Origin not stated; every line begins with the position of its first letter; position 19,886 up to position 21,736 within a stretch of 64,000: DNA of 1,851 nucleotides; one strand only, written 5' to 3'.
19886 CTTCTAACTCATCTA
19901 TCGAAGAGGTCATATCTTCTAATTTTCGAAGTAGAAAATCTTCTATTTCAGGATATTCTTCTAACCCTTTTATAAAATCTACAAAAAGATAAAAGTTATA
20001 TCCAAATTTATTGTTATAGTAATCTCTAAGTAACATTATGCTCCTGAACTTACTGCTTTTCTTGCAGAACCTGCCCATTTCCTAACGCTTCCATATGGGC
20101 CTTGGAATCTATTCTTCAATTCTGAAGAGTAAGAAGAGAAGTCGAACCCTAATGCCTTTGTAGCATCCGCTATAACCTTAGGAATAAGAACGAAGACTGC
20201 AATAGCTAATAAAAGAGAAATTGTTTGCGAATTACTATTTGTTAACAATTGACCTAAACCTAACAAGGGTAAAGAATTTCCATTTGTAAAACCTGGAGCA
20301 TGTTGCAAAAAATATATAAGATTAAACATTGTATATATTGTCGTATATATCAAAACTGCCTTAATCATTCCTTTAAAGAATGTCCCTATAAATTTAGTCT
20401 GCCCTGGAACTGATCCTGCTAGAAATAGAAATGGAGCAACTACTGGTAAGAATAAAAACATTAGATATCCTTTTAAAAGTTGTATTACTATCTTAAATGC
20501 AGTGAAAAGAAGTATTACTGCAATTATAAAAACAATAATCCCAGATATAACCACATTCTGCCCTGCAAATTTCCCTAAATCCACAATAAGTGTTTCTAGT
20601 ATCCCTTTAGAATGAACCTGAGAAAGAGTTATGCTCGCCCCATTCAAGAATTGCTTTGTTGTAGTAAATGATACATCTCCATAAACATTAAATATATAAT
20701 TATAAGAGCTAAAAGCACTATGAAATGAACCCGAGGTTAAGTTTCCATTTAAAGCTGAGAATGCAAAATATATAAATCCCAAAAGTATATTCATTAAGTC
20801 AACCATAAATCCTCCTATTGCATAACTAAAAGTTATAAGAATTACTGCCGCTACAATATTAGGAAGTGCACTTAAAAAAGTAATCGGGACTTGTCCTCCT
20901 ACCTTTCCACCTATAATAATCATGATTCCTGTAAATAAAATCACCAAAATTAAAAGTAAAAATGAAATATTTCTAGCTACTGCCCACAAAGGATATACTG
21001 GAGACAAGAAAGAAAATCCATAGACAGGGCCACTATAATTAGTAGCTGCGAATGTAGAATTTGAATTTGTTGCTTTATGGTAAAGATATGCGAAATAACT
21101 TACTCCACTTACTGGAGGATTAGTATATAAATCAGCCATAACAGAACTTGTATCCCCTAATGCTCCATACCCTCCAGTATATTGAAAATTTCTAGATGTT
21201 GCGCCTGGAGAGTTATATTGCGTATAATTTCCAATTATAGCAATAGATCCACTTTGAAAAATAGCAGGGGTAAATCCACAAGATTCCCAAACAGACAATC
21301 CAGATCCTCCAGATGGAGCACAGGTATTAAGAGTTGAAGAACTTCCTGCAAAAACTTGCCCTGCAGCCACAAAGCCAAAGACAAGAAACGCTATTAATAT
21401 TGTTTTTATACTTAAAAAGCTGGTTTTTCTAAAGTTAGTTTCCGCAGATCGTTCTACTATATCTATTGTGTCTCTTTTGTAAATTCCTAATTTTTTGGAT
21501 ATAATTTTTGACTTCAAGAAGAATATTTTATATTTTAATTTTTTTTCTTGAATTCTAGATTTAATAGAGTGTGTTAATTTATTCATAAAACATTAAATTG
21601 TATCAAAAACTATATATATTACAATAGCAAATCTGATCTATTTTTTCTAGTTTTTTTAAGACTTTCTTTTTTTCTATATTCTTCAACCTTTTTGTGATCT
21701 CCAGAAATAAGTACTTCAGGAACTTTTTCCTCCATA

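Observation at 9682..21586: Eight-gene same-strand block of membrane and secreted proteins with a 1559-aa giant: candidate novel envelope-spanning apparatus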

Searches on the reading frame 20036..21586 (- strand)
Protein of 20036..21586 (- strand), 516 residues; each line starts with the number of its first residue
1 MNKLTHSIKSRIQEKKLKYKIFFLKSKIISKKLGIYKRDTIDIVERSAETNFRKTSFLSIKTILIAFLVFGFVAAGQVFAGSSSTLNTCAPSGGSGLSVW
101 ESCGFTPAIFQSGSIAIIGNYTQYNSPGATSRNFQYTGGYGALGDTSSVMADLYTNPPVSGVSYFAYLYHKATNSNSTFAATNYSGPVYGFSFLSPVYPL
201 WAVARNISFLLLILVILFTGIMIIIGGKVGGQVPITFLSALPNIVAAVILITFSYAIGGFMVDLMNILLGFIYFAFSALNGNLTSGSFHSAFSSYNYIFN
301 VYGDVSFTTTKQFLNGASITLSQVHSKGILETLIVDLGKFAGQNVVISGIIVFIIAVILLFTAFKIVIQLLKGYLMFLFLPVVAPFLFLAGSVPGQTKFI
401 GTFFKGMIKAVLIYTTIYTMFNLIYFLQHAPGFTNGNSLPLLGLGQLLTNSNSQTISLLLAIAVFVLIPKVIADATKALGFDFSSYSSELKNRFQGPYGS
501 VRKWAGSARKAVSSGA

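Call 4: search_protein_families(library=pfam, proteins=[window:20036-21586:-], max_evalue=1)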
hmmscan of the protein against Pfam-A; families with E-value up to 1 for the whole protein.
window:20036-21586:- (516 aa): 0 families

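Call 5: search_protein_families(library=ncbifam, proteins=[window:20036-21586:-], max_evalue=1)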
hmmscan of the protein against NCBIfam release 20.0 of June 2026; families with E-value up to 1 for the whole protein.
window:20036-21586:- (516 aa): 0 families

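Call 10: find_homologous_proteins(query=window:20036-21586:-)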
Query window:20036-21586:- (516 aa): 33 proteins with E <= 0.001 among 8000 candidates.
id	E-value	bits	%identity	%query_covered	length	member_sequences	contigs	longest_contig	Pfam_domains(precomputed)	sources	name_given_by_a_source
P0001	0.0e+0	1102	100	100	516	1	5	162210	-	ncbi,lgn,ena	-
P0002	7.0e-241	819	72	100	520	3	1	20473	-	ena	-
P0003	7.5e-234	795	70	100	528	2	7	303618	-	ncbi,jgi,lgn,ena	jgi:hypothetical protein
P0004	4.4e-183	628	59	100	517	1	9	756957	-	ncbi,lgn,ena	-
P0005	3.4e-177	609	57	100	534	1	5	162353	-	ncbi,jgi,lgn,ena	jgi:hypothetical protein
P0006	5.8e-149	515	51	96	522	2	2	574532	-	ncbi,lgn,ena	ncbi:MAG: hypothetical protein ACYDAS_01115 [Patescibacteria group bacterium]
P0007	6.1e-148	512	51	99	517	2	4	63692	-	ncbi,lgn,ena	-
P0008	8.8e-148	512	51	96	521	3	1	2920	-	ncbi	-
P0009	1.6e-146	507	50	97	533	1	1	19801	-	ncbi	ncbi:MAG: hypothetical protein ACYDBX_00390 [Patescibacteria group bacterium]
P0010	4.1e-145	503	51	98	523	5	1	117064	-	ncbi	-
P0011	1.6e-141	491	50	94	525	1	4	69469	-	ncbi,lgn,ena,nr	ncbi:hypothetical protein M1145_02710 [Patescibacteria group bacterium]|nr:hypothetical protein [Pat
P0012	3.5e-139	483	49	98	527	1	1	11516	-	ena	-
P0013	6.3e-139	482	50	99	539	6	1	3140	-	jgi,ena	jgi:hypothetical protein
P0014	7.5e-68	248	51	53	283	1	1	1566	-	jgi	jgi:hypothetical protein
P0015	9.0e-22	96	29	65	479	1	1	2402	-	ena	-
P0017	4.4e-20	90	28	64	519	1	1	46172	-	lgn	-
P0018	1.0e-19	89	26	75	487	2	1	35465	-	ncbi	ncbi:MAG: hypothetical protein ACOX50_02030 [Patescibacteria group bacterium]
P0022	1.1e-14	73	31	53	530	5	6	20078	-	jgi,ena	-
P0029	1.7e-10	59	25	59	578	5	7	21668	-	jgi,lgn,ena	-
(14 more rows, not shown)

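Call 13: find_encoding_contigs(protein=P0004, flank=10000, max_places=2)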
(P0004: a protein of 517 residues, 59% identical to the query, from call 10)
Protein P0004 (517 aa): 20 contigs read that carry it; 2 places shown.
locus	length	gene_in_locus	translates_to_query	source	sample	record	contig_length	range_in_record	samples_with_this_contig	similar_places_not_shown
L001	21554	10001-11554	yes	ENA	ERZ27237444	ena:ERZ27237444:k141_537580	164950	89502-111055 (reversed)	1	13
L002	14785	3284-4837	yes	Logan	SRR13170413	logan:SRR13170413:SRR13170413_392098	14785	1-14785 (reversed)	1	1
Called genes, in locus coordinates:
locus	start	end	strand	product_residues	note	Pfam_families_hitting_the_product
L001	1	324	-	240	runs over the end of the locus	PF01628:HrcA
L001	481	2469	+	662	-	-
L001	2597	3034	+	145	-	-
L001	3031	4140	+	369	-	PF00953:Glycos_transf_4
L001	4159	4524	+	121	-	-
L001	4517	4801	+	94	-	-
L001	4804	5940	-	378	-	PF00712:DNA_pol3_beta, PF02767:DNA_pol3_beta_2, PF02768:DNA_pol3_beta_3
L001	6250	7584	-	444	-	PF11638:DnaA_N, PF00308:Bac_DnaA, PF01695:IstB_IS21 (weak), PF00004:AAA, PF13401:AAA_22 (faint), PF08299:Bac_DnaA_C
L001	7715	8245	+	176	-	-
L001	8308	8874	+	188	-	PF07963:N_methyl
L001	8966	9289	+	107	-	PF00085:Thioredoxin, PF00578:AhpC-TSA (weak), PF02966:DIM1 (weak), PF07449:HyaE (weak), PF14595:Thioredoxin_9 (weak), PF13098:Thioredoxin_2, PF13905:Thioredoxin_8 (faint)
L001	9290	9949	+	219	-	PF01746:tRNA_m1G_MT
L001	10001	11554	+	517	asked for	-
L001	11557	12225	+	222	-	-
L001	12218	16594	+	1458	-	-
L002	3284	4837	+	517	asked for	-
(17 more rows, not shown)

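Call 14: find_encoding_contigs(protein=P0018, flank=10000, max_places=2)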
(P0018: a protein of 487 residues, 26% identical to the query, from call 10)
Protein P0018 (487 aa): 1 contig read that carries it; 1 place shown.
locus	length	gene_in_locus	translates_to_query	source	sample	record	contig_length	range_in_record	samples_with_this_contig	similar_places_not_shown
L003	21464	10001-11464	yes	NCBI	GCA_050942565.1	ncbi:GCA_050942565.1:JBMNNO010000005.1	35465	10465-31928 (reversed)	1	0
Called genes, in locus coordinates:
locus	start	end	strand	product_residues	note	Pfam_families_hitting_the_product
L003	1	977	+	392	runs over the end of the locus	-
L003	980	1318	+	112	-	-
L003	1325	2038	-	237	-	PF01255:Prenyltransf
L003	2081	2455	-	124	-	-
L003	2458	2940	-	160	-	PF04542:Sigma70_r2, PF08281:Sigma70_r4_2, PF04545:Sigma70_r4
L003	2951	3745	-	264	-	PF00696:AA_kinase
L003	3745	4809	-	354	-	PF00348:polyprenyl_synt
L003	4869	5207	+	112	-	PF18895:T4SS_pilin (weak)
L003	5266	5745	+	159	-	-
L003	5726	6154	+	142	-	PF18895:T4SS_pilin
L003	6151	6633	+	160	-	-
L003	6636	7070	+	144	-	PF18895:T4SS_pilin (weak)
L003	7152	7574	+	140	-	PF18895:T4SS_pilin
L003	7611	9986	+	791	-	-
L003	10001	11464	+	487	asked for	-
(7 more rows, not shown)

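Call 16: find_encoding_contigs(protein=P0017, flank=10000, max_places=1)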
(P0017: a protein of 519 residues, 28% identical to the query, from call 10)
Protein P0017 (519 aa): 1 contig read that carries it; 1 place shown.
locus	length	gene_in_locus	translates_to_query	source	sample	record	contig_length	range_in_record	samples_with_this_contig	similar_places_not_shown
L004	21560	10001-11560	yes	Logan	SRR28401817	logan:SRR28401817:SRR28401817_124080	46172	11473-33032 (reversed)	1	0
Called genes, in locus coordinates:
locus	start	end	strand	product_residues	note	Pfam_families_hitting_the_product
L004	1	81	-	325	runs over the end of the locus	PF22700:MVD-like_N, PF00288:GHMP_kinases_N, PF18376:MDD_C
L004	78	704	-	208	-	PF00702:Hydrolase (weak), PF06888:Put_Phosphatase (weak), PF13419:HAD_2, PF13242:Hydrolase_like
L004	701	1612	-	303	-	PF00288:GHMP_kinases_N, PF08544:GHMP_kinases_C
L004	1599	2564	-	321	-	PF10509:GalKase_gal_bdg (weak), PF00288:GHMP_kinases_N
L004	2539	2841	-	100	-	PF01796:OB_ChsH2_C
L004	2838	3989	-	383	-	PF00108:Thiolase_N, PF00109:ketoacyl-synt (weak), PF08545:ACP_syn_III (faint), PF22691:Thiolase_C_1, PF02803:Thiolase_C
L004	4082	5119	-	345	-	PF08540:HMG_CoA_synt_C (faint), PF08541:ACP_syn_III_C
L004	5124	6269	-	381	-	PF00368:HMG-CoA_red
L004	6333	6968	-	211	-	PF04893:Yip1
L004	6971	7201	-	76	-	-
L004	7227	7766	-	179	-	PF07638:Sigma70_ECF, PF04542:Sigma70_r2, PF08281:Sigma70_r4_2, PF04545:Sigma70_r4 (weak)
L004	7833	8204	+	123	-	PF18895:T4SS_pilin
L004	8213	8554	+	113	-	-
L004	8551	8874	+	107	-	PF18895:T4SS_pilin (weak)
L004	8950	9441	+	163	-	PF18895:T4SS_pilin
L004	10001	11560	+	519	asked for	-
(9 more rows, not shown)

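Call 17: find_encoding_contigs(protein=P0022, flank=10000, max_places=1)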
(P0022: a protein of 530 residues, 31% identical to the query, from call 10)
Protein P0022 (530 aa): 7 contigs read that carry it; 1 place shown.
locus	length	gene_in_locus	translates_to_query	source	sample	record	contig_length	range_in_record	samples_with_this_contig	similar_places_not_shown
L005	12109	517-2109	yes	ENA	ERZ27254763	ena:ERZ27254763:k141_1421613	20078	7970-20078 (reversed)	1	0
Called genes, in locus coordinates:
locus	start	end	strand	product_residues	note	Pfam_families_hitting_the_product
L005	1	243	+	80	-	?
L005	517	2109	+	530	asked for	-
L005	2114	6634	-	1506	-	-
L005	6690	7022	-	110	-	PF18480:DUF5615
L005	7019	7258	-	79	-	PF04255:DUF433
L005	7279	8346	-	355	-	PF01467:CTP_transf_like, PF04019:DUF359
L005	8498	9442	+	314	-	PF12666:PrgI (weak), PF13620:CarboxypepD_reg (faint)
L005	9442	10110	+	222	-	PF26593:TraC-like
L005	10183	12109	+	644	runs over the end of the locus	PF19044:P-loop_TraG, PF01935:DUF87, PF12846:AAA_10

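Call 18: find_encoding_contigs(protein=P0029, flank=10000, max_places=1)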
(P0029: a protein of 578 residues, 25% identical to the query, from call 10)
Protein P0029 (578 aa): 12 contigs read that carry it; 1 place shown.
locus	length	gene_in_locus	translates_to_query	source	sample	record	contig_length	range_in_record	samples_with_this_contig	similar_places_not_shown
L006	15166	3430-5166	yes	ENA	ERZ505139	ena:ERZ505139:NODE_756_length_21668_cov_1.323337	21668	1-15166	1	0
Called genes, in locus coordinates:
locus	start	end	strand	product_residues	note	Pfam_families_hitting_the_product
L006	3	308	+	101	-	?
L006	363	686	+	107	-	PF18895:T4SS_pilin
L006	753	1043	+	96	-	PF18895:T4SS_pilin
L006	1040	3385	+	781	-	-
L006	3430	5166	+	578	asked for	-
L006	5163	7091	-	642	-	-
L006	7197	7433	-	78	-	PF07927:HicA_toxin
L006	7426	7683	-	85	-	PF15919:HicB_lk_antitox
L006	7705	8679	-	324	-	-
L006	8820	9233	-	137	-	-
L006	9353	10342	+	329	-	PF12666:PrgI (faint)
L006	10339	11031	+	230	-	PF26593:TraC-like (weak)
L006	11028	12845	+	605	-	PF01935:DUF87 (weak), PF12846:AAA_10, PF19044:P-loop_TraG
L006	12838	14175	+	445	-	PF01551:Peptidase_M23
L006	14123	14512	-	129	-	-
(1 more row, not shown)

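Call 21: find_encoding_contigs(protein=P0001, flank=10000, max_places=4)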
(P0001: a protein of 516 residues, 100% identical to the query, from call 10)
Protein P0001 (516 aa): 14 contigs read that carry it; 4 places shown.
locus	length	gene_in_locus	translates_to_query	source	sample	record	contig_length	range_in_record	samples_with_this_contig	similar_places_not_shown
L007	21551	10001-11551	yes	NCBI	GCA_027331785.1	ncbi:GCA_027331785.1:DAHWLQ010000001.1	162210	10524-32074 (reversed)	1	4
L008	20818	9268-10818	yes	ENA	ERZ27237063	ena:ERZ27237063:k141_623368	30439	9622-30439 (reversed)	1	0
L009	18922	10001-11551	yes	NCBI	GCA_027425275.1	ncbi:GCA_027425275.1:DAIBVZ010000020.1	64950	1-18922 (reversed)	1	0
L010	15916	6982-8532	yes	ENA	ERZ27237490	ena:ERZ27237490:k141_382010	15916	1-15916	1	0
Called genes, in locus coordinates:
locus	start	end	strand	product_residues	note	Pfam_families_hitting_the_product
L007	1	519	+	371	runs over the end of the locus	PF00953:Glycos_transf_4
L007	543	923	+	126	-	-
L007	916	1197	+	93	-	-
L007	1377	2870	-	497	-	PF01609:DDE_Tnp_1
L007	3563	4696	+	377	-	PF13173:AAA_14, PF13635:DUF4143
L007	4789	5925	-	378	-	PF00712:DNA_pol3_beta, PF02767:DNA_pol3_beta_2, PF02768:DNA_pol3_beta_3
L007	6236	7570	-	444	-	PF11638:DnaA_N, PF00910:RNA_helicase (faint), PF00308:Bac_DnaA, PF01695:IstB_IS21 (weak), PF00004:AAA, PF13401:AAA_22 (faint), PF08299:Bac_DnaA_C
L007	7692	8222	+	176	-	-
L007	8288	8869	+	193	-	PF07963:N_methyl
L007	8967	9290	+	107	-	PF00085:Thioredoxin, PF00578:AhpC-TSA (weak), PF14595:Thioredoxin_9 (weak), PF13899:Thioredoxin_7 (weak), PF13098:Thioredoxin_2, PF13905:Thioredoxin_8 (faint)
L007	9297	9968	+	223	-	PF01746:tRNA_m1G_MT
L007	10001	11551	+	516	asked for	-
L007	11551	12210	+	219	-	-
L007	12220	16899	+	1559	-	-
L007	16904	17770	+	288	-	-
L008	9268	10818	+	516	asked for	-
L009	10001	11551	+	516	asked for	-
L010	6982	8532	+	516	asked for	-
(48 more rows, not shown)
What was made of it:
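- Checked: Public gene calls of the same contig (call 21) start gene 2 at 20036.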

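Call 23: find_related_loci(query=A1, collection=genome_contigs, flank=10000)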
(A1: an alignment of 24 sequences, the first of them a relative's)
Query A1 (516 aa) in genome_contigs; peptide patterns used: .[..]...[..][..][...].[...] (x = any residue, [..] = any of these).
325 stretches matched a pattern; 314 encode a relative of the query (tblastn E <= 1e-3); the best 80 are kept; 80 distinct loci.
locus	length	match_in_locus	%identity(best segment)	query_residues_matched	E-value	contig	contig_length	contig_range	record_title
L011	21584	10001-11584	70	1-516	0e+0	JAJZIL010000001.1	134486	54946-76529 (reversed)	MAG: bacterium isolate LSA3.bin44 NODE_79_length_134486_cov_2.034914, whole genome shotgun sequence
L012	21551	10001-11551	59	1-514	0e+0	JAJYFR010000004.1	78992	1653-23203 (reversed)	MAG: bacterium isolate DBS1-2.bin54 NODE_177_length_78992_cov_3.160287, whole genome shotgun sequence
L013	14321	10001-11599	57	1-516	0e+0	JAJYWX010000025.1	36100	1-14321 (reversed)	MAG: bacterium isolate FK3.bin15 NODE_2189_length_36100_cov_3.099797, whole genome shotgun sequence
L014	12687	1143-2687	51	6-515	3e-147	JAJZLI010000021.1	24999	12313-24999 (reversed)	MAG: bacterium isolate MAS3.bin101 NODE_3892_length_24999_cov_1.438766, whole genome shotgun sequence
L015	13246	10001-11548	51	8-515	3e-143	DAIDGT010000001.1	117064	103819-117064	MAG TPA_asm: bacterium isolate clean329 NODE_1_length_117064_cov_4.656244, whole genome shotgun sequence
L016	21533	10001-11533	51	13-509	9e-135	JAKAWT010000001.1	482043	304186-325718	MAG: bacterium isolate YP4.bin81 NODE_7_length_482043_cov_12.846384, whole genome shotgun sequence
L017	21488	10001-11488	50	32-514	2e-134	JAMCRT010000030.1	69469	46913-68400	MAG: Patescibacteria group bacterium isolate FK_Sedi_A_Bin.248 NODE_624_length_69469_cov_3.57208, whole genome shotgun s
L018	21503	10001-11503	51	13-505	2e-132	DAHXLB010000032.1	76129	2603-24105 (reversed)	MAG TPA_asm: bacterium isolate clean1586 k141_929454, whole genome shotgun sequence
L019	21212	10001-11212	30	109-507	5e-33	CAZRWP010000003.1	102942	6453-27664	MAG TPA_asm: uncultured Pseudomonadales bacterium isolate SRP144015_co1_84 genome assembly, contig: NODE_103_length_1029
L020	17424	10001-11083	30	138-480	4e-31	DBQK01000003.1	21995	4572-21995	MAG TPA_asm: Patescibacteria group bacterium UBA1396 UBA1396_contig_24844, whole genome shotgun sequence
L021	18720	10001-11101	29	141-507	1e-30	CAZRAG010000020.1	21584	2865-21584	MAG TPA_asm: uncultured Pseudomonadales bacterium isolate SRP093185_co1_24 genome assembly, contig: NODE_1451_length_215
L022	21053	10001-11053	31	141-485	2e-30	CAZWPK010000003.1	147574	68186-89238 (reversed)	MAG TPA_asm: uncultured Pseudomonadales bacterium isolate binchicken_co347_42 genome assembly, contig: NODE_66_length_14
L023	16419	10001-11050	32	141-484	1e-30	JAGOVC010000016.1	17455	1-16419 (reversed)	Candidatus Woesebacteria bacterium isolate Gw_Eff_bin_538 Gw_Eff_7022_length_17455_cov_4.733841, whole genome shotgun se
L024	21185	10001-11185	29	104-500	3e-28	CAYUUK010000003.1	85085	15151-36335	MAG TPA_asm: uncultured Pseudomonadales bacterium isolate SRP141376_co5_90 genome assembly, contig: NODE_539_length_8508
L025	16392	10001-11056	29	138-478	9e-28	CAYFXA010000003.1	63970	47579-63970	MAG TPA_asm: uncultured Gammaproteobacteria bacterium isolate ERP108616_co1_405 genome assembly, contig: k119_1556707, w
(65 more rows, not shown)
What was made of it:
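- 20036..21586 (-): Gene 1, 516 aa: polytopic membrane protein, VirB6-like candidate. It has a signal-like helix at 54-83, an exposed domain at about 84-196, and then at least 5 TM helices. The family has 314 loci in genome representatives (call 23).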
